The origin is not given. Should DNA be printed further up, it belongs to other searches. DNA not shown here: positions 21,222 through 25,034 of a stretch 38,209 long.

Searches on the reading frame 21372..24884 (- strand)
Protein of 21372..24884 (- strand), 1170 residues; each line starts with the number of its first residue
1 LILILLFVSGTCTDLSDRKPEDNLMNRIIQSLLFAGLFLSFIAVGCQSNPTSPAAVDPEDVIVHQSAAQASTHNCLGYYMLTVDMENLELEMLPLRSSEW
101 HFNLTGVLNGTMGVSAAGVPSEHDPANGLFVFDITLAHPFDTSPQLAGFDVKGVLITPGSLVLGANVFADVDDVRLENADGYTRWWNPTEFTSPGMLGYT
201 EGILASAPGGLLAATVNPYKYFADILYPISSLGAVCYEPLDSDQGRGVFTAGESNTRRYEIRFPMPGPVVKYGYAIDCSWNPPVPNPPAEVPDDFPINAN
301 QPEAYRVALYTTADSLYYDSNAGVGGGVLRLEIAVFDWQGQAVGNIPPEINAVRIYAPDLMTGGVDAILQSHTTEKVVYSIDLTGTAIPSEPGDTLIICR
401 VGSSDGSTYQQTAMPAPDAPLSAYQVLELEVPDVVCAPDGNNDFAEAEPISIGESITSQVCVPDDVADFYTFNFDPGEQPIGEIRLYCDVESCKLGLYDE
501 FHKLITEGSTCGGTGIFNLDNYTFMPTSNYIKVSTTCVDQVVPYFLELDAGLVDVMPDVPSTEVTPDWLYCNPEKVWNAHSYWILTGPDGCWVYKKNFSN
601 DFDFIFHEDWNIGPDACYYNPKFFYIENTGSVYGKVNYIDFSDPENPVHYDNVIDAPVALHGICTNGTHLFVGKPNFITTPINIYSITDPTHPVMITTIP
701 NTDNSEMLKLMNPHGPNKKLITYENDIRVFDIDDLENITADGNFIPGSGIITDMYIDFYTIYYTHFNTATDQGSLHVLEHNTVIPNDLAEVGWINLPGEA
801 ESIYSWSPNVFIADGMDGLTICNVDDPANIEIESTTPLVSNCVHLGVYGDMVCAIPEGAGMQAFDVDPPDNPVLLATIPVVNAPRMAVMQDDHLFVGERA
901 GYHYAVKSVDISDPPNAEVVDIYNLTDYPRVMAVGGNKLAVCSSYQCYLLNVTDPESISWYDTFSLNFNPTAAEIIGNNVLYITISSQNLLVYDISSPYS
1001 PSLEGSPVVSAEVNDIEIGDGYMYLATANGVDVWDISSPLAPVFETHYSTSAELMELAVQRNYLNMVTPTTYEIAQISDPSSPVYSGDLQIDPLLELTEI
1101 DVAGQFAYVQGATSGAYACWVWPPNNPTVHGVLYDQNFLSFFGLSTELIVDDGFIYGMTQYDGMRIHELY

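Call 4: search_protein_families(library=pfam, proteins=[window:21372-24884:-], max_evalue=1)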
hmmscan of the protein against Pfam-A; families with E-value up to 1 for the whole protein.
window:21372-24884:- (1170 aa): 2 families
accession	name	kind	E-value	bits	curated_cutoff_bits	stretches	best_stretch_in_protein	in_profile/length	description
PF08309.17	LVIVD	-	0.00013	21.6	20.2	1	1013-1050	4-42/42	LVIVD repeat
PF09826.15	Beta_propel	-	0.0018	17.6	22.4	1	908-1071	31-155/495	Beta propeller domain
